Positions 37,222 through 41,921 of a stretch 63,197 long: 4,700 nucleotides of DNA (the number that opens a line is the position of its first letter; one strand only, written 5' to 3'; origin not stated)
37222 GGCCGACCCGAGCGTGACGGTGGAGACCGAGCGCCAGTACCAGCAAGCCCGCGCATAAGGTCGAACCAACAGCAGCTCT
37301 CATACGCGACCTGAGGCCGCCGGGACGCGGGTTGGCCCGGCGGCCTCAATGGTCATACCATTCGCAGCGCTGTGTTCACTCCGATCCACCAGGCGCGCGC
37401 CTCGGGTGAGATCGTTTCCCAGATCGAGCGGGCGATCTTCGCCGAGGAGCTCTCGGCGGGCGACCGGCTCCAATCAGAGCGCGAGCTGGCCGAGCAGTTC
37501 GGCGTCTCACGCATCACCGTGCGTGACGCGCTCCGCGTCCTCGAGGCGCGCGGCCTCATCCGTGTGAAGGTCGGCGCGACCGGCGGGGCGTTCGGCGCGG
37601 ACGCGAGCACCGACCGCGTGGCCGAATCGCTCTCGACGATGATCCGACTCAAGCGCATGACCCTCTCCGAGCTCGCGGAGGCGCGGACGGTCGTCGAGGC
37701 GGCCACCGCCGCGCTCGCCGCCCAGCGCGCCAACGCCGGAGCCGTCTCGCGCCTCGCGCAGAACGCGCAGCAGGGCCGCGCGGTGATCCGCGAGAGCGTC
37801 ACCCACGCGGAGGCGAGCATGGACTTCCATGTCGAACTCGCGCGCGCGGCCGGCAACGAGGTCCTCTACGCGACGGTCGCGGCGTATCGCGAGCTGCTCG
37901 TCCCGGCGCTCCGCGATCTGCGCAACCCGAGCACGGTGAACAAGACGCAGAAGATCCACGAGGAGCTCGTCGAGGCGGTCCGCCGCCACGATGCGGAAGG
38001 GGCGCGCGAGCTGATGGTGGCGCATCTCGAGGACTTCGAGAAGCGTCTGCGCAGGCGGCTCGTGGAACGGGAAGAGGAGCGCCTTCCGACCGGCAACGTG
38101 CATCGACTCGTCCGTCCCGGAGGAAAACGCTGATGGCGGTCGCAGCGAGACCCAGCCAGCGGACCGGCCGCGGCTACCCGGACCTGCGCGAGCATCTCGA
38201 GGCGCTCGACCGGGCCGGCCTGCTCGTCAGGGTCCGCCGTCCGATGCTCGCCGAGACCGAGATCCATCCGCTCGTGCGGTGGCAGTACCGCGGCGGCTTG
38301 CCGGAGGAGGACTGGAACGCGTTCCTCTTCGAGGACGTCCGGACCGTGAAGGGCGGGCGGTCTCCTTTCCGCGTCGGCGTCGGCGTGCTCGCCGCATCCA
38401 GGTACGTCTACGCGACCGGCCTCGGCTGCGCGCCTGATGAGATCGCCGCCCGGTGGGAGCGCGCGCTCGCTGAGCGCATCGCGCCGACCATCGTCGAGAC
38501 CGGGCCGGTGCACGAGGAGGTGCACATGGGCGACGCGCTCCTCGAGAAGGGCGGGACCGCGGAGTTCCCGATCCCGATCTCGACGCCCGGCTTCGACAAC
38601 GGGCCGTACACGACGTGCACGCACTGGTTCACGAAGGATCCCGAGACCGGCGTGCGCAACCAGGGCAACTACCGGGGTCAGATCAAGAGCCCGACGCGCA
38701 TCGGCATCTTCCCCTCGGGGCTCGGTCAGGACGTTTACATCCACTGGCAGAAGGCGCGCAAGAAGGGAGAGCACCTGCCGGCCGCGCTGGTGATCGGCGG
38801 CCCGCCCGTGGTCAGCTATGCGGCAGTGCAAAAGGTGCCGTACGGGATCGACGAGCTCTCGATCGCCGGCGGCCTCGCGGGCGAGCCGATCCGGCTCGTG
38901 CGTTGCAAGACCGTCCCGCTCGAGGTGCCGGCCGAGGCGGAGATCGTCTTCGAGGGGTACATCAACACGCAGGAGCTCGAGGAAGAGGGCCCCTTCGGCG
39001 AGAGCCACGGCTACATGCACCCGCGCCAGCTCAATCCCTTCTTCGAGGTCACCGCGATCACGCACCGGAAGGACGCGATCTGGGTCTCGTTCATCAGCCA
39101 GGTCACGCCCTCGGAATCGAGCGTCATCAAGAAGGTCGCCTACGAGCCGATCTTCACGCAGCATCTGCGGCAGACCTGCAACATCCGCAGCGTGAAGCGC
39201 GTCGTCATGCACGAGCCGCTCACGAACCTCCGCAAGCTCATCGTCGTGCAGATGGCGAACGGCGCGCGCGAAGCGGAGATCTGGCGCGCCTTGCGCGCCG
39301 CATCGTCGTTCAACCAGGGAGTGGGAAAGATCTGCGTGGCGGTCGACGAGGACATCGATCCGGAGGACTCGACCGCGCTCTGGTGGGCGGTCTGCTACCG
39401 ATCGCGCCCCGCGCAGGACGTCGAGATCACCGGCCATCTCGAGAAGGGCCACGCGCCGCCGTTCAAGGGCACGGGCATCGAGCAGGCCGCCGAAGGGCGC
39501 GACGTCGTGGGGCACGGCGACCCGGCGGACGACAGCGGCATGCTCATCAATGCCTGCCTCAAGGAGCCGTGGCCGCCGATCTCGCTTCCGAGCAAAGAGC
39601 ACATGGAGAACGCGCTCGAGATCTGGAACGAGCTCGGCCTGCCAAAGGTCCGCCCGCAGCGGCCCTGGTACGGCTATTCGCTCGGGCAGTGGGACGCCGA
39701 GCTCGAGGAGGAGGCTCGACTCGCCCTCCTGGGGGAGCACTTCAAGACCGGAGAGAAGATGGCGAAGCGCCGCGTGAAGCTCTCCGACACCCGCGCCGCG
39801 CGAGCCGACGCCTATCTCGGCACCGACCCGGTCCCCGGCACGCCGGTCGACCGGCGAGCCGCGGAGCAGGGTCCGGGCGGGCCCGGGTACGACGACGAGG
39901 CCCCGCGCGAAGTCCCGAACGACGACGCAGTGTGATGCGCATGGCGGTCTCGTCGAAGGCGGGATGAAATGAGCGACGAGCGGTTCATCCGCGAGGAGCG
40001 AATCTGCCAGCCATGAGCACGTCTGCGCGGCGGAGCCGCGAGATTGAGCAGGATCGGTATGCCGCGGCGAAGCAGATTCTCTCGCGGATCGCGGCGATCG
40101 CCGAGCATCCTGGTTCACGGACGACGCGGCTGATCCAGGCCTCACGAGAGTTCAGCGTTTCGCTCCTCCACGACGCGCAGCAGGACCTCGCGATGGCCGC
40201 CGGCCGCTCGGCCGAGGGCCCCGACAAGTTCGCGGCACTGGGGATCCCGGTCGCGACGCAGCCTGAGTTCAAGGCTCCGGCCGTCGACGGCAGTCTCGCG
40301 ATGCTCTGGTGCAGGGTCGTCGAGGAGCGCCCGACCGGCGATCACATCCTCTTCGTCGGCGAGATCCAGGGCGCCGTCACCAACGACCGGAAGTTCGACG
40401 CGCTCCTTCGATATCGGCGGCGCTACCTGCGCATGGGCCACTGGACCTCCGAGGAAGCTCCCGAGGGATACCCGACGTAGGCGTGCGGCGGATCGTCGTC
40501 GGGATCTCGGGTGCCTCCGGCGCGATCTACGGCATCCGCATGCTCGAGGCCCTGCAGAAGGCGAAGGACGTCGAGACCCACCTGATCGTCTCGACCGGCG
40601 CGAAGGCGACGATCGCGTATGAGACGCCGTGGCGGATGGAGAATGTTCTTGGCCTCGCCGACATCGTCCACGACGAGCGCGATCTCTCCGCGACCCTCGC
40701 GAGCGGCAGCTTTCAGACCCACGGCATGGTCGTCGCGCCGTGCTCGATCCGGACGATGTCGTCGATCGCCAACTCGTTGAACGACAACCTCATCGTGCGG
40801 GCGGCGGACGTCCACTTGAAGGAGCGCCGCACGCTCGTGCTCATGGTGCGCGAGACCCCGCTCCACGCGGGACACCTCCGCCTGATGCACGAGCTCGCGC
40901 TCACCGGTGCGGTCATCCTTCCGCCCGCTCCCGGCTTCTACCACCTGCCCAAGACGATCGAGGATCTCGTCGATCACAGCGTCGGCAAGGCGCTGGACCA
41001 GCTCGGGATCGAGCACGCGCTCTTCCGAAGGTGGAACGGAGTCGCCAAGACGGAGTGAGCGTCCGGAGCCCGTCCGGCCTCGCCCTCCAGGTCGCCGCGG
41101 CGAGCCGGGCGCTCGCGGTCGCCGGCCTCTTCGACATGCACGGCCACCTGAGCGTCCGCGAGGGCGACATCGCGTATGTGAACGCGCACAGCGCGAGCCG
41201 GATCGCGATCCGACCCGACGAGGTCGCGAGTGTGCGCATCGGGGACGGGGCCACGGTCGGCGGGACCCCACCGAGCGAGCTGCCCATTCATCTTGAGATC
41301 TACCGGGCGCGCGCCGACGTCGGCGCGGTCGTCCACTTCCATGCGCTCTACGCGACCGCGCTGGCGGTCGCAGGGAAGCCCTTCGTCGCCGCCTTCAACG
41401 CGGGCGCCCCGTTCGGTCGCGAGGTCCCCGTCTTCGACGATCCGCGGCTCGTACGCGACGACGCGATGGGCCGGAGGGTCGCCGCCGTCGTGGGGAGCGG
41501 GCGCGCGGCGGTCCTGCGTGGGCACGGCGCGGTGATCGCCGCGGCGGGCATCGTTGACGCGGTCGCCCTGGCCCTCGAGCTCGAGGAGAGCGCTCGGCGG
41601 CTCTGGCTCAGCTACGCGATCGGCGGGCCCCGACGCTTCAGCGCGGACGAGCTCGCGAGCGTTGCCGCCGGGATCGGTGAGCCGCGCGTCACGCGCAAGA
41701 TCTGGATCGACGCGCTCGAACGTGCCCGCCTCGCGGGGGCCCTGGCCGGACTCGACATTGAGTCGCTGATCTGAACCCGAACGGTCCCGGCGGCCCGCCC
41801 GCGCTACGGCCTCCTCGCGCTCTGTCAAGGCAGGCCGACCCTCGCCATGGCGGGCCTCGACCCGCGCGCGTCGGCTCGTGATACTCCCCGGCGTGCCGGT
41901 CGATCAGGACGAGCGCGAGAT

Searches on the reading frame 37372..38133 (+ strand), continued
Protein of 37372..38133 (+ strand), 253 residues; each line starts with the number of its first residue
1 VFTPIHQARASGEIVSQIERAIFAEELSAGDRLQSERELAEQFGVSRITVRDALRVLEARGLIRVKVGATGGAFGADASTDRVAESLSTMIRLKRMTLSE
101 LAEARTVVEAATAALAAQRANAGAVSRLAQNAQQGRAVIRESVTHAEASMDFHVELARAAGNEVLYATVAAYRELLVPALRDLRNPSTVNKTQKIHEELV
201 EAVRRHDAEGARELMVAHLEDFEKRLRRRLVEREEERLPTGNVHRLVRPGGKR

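Call 63: predict_structure(alignment_id=A1)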
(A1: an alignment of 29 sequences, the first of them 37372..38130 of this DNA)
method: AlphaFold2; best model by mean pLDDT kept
length: 253 residues; sequences in the alignment: 29
mean_pLDDT: 75.2   pTM: 0.60
mean pLDDT of the five models: 75.2, 73.8, 73.2, 67.8, 53.0
residues with pLDDT >= 90: 68; 70-90: 107; 50-70: 37; < 50: 41
segments of 3 or more residues with pLDDT < 50: 67-88, 237-253
pLDDT, mean of each block of 10 residues (from residue 1): 76 75 66 78 84 75 56 38 43 63 79 92 98 93 85 96 82 81 76 96 97 93 81 54 34 36
secondary structure, 60 per line:
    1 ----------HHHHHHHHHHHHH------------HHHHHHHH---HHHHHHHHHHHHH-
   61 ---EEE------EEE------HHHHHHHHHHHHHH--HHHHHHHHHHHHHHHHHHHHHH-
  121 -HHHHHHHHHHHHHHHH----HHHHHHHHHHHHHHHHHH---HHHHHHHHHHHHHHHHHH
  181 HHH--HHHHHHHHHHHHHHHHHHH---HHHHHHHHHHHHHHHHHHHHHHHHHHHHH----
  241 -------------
elements in order: H11-23 H36-43 H47-59 E64-66 E73-75 H82-95 H98-119 H122-137 H142-159 H163-183 H186-204 H208-236

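Call 69: fold_search(model_id=the predicted structure, library=pdb)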
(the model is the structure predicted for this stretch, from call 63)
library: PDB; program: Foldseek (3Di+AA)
matches with E <= 10: 1150; with E <= 0.001: 66
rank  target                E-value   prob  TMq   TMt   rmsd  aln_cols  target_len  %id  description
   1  6on4_A                8.3e-09  1.00  0.46  0.53   8.2       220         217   26  Crystal structure of the GntR-type sialoregulator NanR from Escherichia coli, in complex with sialic acid (released 2020-07-08)
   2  2di3_A                5.2e-08  1.00  0.45  0.49  12.0       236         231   25  Crystal structure of the transcriptional factor CGL2915 from Corynebacterium glutamicum (released 2007-03-28)
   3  6az6_B                1.7e-07  1.00  0.44  0.54  12.2       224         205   19  Streptococcus agalactiae GntR (released 2017-12-20)
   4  7xp1                  1.8e-07  1.00  0.42  0.52  13.3       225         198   23  Crystal structure of PmiR from Pseudomonas aeruginosa (released 2023-04-12)
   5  6az6_A                2.0e-07  1.00  0.45  0.54  12.0       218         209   23  Streptococcus agalactiae GntR (released 2017-12-20)
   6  9jpj_L                2.5e-07  1.00  0.35  0.41  14.0       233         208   26  Crystal structure of DhdR in complex with DNA (released 2024-11-06)
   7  6wfq_C                3.0e-07  1.00  0.43  0.47  13.3       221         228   26  NanR dimer-DNA hetero-complex (released 2021-03-10)
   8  2di3_B                3.5e-07  1.00  0.47  0.51  11.8       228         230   25  Crystal structure of the transcriptional factor CGL2915 from Corynebacterium glutamicum (released 2007-03-28)
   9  1hw1_A                4.2e-07  1.00  0.48  0.54  10.9       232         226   18  THE FADR-DNA COMPLEX: TRANSCRIPTIONAL CONTROL OF FATTY ACID METABOLISM IN ESCHERICHIA COLI (released 2001-01-24)
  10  6z74_B                4.9e-07  1.00  0.43  0.46  11.9       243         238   22  Structure of the transcriptional repressor Atu1419 (VanR) in complex with a fortuitous citrate from agrobacterium fabr (released 2020-12-02)
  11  6z74_D                5.2e-07  1.00  0.43  0.46  12.3       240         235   23  Structure of the transcriptional repressor Atu1419 (VanR) in complex with a fortuitous citrate from agrobacterium fabr (released 2020-12-02)
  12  6za7_B                5.7e-07  1.00  0.44  0.47  13.0       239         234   23  Structure of the apo transcriptional repressor Atu1419 (VanR) from agrobacterium fabrum (released 2020-12-02)
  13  1e2x                  5.7e-07  1.00  0.43  0.49  10.7       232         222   20  FadR, fatty acid responsive transcription factor from E. coli (released 2000-12-03)
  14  1h9t_A                6.0e-07  1.00  0.43  0.46  10.8       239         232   20  FADR, FATTY ACID RESPONSIVE TRANSCRIPTION FACTOR FROM E. COLI IN COMPLEX WITH FADB OPERATOR (released 2001-04-04)
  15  9jpj_D                6.0e-07  1.00  0.35  0.40  14.6       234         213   27  Crystal structure of DhdR in complex with DNA (released 2024-11-06)
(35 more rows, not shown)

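Call 80: search_solved_structures(query=window:37372-38130:+, max_evalue=1e-9, show_alignments=2)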
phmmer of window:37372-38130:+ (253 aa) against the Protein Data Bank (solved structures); distinct sequences matched with E-value up to 1e-9: 3.
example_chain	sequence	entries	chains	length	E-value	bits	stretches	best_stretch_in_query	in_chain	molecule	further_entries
6on4_A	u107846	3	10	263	1e-15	61.6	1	4-221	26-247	HTH-type transcriptional repressor NanR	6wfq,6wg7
2di3_A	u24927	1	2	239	1.6e-11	47.9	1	14-224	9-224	Bacterial regulatory proteins, GntR family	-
6az6_A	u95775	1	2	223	1.6e-11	47.8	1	20-222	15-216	GntR family transcriptional regulator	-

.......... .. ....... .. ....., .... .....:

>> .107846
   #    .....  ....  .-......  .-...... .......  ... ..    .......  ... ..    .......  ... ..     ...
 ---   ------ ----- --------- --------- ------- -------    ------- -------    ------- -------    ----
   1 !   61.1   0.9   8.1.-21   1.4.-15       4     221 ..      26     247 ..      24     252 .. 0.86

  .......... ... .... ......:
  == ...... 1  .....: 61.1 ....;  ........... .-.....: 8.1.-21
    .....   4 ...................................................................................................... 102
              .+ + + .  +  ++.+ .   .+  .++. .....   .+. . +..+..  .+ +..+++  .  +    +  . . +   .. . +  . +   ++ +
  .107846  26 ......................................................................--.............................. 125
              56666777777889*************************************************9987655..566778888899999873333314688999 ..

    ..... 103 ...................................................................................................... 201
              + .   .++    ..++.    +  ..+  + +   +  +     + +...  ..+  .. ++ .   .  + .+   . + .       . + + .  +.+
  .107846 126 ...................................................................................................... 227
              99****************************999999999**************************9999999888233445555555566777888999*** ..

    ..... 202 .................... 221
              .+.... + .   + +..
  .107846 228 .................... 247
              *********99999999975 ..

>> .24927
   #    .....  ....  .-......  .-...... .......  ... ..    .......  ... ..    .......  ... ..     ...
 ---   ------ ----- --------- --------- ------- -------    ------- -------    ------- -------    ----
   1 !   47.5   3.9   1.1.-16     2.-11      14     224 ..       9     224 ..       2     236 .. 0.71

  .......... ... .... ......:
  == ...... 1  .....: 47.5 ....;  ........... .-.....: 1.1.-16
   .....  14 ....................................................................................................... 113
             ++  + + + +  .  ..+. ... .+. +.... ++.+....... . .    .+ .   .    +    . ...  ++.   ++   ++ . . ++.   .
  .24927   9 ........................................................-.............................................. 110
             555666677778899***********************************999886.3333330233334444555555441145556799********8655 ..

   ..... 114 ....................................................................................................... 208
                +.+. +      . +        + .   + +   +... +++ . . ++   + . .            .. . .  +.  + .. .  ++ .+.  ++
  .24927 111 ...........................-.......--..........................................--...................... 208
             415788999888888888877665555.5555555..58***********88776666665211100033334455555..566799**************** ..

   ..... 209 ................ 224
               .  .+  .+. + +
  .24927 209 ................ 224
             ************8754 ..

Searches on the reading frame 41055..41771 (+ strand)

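Call 15: search_protein_families(library=pfam, proteins=[window:41055-41771:+], max_evalue=0.00001)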
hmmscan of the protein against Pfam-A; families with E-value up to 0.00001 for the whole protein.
window:41055-41771:+ (239 aa): 1 family
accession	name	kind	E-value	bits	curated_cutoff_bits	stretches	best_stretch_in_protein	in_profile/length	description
PF00596.27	Aldolase_II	-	1.3e-30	107.1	22.2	1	12-181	2-180/183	Class II Aldolase and Adducin N-terminal domain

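Call 36: search_protein_families(library=ncbifam, proteins=[window:41055-41771:+], max_evalue=0.00001)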
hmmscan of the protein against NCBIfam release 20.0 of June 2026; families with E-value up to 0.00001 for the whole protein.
window:41055-41771:+ (239 aa): 24 families
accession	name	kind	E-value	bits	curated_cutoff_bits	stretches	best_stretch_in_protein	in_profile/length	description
NF053831.1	RU1PAldHalo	equivalog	9.8e-24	84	300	1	29-205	24-201/208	ribulose-1-phosphate aldolase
NF053537.1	DhpthDcsPhtC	equivalog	6.4e-21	74.8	200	1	12-186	3-192/232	3,4-dihydroxyphthalate decarboxylase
NF005123.0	PRK06557.1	subfamily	3.7e-20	72.6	251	1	64-202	69-211/223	L-ribulose-5-phosphate 4-epimerase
NF004855.0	PRK06208.1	subfamily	3e-19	69.3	255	1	12-205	46-246/274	class II aldolase/adducin family protein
NF006413.0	PRK08660.1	equivalog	4.4e-16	59.2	203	1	14-185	7-176/184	aldolase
NF040649.1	FucA_Meth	equivalog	5.1e-15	55.9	250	1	30-181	24-171/179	L-fuculose phosphate aldolase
NF043034.1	OxoTetrPhDc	equivalog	1.7e-14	54.1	250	1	29-106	26-104/205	3-oxo-tetronate 4-phosphate decarboxylase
NF005484.0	PRK07090.1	equivalog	5.1e-14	52.2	261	1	78-193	104-220/260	aldolase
NF005302.0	PRK06833.1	equivalog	6.6e-13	48.6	264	1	51-204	51-204/214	L-fuculose-phosphate aldolase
NF006208.0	PRK08333.1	equivalog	9.9e-13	48.1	267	1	28-185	25-181/189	aldolase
NF005984.0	PRK08087.1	subfamily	1.4e-10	41.3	264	1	30-182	28-180/215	L-fuculose-phosphate aldolase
NF005689.0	PRK07490.1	equivalog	3.7e-10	39.4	260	1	43-204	52-217/248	hypothetical protein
NF004527.0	PRK05874.1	equivalog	3.9e-10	39.6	308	1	66-199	69-202/218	L-fuculose-phosphate aldolase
TIGR01086.1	fucA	equivalog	5e-09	36.2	400.25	1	30-183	27-180/214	L-fuculose-phosphate aldolase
NF009003.0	PRK12348.1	subfamily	4.4e-08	33.1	331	1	51-111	49-110/228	L-ribulose-5-phosphate 4-epimerase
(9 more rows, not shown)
